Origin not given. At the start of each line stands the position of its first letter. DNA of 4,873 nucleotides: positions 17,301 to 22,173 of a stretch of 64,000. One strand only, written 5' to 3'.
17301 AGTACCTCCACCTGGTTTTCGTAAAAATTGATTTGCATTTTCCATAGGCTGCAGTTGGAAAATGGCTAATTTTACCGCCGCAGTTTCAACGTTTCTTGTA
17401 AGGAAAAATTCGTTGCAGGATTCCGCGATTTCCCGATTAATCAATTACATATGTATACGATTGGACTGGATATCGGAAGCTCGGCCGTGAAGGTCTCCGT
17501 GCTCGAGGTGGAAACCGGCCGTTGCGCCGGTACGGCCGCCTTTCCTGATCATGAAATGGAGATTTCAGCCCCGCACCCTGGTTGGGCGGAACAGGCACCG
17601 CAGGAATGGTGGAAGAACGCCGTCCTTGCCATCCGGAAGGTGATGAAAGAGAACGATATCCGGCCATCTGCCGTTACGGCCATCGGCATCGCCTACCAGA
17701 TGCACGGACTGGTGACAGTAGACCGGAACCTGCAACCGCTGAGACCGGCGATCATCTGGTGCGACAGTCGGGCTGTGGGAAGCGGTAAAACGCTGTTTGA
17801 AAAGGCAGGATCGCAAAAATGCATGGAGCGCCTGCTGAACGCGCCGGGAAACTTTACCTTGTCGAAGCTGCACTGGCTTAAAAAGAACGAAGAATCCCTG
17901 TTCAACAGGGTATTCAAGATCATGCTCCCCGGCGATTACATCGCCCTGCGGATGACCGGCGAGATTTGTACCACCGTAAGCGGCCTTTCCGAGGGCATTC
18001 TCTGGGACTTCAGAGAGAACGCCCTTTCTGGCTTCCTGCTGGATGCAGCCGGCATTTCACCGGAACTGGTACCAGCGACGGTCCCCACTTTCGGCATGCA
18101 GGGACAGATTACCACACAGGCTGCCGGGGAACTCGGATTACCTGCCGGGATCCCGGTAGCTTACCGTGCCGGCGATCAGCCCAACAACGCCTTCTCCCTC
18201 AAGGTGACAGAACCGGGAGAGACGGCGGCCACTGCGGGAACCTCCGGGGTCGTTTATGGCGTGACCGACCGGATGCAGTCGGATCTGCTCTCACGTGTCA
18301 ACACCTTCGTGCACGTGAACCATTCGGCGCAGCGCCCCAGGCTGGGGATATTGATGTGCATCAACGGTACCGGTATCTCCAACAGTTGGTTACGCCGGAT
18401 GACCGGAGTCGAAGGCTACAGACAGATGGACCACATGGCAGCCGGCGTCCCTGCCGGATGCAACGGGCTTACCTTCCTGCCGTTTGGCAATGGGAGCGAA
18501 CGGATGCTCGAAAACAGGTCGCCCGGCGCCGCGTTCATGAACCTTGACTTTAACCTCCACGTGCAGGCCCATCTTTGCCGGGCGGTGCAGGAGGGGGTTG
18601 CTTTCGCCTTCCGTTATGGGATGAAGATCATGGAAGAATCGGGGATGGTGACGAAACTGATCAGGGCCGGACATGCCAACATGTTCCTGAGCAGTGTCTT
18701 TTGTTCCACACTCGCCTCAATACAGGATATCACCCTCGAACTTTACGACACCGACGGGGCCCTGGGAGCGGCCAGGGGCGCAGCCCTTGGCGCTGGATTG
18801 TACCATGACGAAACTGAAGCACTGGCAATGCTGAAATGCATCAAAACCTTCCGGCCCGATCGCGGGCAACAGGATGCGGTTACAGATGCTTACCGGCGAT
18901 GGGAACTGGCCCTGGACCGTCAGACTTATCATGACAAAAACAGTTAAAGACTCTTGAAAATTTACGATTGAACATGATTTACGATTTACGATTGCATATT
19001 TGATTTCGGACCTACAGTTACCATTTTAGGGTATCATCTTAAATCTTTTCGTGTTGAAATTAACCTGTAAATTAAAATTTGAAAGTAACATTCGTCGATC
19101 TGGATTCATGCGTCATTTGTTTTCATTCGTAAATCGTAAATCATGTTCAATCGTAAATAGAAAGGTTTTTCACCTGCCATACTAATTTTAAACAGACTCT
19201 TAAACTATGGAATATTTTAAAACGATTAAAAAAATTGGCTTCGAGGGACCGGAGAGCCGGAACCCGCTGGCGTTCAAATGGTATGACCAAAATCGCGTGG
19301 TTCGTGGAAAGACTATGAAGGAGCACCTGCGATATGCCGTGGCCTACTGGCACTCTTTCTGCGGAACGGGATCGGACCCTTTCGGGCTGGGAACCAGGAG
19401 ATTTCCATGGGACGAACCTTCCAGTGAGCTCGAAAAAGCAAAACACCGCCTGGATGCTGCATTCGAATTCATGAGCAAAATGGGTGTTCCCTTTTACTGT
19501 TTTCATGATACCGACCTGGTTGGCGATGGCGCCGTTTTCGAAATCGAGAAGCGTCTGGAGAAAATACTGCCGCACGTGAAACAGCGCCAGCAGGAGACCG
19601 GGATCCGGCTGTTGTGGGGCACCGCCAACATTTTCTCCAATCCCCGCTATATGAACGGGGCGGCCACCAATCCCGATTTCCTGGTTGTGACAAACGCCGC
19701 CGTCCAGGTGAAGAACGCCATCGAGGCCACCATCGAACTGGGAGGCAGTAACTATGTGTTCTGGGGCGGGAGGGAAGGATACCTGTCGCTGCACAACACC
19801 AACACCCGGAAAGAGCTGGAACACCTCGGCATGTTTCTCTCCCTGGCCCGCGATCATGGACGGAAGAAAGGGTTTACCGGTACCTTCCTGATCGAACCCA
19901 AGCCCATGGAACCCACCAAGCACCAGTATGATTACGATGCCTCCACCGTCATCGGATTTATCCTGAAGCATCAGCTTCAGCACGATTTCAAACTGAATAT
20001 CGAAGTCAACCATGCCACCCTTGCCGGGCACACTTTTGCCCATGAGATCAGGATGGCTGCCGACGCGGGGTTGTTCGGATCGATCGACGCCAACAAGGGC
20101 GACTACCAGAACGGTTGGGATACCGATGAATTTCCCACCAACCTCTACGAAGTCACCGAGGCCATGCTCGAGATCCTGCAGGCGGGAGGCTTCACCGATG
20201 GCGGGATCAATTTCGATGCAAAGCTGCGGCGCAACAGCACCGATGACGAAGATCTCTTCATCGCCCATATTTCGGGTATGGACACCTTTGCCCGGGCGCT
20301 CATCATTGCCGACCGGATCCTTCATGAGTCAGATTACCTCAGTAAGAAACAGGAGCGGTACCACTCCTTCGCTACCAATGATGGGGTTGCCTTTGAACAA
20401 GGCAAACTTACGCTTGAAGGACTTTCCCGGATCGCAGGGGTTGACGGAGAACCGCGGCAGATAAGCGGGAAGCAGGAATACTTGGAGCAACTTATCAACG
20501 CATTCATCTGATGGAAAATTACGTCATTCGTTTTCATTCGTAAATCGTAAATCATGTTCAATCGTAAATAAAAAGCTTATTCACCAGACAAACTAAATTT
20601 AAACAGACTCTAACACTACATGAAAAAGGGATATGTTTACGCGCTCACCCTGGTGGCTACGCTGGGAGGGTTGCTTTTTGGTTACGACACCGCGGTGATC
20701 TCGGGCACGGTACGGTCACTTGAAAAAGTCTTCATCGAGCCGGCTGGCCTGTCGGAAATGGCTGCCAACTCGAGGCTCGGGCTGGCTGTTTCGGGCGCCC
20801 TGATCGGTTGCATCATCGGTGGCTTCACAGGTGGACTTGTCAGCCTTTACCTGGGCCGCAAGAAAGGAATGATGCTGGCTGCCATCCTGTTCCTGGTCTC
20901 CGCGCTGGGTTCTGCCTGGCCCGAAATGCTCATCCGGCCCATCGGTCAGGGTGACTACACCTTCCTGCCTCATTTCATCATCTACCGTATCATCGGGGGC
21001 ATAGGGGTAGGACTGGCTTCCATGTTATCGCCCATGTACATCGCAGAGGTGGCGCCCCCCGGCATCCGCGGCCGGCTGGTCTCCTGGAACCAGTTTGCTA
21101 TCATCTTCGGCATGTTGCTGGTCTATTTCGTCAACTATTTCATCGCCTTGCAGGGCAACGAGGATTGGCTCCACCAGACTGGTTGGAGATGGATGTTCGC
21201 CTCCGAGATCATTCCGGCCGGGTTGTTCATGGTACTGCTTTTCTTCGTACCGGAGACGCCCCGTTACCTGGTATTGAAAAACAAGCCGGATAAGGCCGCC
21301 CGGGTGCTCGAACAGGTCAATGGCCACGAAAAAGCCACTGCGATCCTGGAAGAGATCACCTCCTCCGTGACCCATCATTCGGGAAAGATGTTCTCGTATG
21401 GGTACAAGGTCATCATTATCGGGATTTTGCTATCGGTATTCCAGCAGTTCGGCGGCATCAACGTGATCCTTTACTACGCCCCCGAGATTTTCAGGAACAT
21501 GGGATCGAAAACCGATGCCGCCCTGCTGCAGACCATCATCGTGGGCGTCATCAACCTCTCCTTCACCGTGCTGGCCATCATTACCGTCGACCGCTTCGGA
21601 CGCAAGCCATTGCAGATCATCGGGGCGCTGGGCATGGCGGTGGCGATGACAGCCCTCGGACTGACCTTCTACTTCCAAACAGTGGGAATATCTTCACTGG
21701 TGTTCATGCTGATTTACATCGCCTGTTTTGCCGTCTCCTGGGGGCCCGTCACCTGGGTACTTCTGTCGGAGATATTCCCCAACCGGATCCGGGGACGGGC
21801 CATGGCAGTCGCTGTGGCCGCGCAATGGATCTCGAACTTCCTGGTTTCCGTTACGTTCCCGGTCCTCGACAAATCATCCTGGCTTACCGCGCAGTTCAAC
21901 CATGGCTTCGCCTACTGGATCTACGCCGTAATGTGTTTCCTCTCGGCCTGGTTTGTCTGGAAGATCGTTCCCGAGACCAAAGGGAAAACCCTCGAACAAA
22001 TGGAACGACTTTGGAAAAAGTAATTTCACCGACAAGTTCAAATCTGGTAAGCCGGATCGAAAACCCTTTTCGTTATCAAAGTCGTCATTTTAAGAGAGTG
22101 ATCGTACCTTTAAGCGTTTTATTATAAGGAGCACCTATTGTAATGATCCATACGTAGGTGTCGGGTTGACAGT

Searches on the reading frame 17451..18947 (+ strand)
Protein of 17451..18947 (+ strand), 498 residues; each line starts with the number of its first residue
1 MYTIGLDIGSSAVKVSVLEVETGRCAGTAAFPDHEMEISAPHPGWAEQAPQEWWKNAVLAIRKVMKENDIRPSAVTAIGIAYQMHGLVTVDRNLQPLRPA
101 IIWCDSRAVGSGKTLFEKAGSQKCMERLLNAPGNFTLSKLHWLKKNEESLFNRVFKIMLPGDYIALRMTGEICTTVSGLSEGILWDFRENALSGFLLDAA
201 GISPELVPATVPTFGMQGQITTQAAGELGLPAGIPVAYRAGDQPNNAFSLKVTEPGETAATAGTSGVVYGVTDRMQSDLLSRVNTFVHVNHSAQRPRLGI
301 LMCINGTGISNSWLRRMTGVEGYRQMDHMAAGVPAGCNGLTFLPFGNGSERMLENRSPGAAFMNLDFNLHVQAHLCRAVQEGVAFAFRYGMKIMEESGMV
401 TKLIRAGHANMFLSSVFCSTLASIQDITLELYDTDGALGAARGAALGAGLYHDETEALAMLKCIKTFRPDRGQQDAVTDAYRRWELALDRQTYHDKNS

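Call 73: search_protein_families(library=pfam, proteins=[window:17451-18947:+], max_evalue=0.00001)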
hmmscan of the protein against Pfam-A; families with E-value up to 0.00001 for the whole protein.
window:17451-18947:+ (498 aa): 2 families
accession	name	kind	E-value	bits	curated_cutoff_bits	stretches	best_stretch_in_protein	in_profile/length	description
PF00370.27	FGGY_N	-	4.2e-52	177.6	28.8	1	2-247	1-243/245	FGGY family of carbohydrate kinases, N-terminal domain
PF02782.22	FGGY_C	-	1.7e-10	41.4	27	1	259-446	2-196/198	FGGY family of carbohydrate kinases, C-terminal domain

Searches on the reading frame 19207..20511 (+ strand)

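Call 73: search_protein_families(library=pfam, proteins=[window:19207-20511:+], max_evalue=0.00001)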
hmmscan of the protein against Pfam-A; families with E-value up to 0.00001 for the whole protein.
window:19207-20511:+ (434 aa): 1 family
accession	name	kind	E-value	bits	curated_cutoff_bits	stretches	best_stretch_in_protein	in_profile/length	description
PF01261.30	AP_endonuc_2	-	8e-09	36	31.1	0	123-284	32-176/249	Xylose isomerase-like TIM barrel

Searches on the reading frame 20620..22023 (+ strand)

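Call 73: search_protein_families(library=pfam, proteins=[window:20620-22023:+], max_evalue=0.00001)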
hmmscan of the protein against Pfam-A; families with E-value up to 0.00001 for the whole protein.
window:20620-22023:+ (467 aa): 2 families
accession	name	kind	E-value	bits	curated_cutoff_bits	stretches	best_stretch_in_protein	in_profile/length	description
PF00083.30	Sugar_tr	-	2e-129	432.8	22.3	1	10-465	2-452/452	Sugar (and other) transporter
PF07690.21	MFS_1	-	5.4e-35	121.4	33.4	2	48-408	29-345/347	Major Facilitator Superfamily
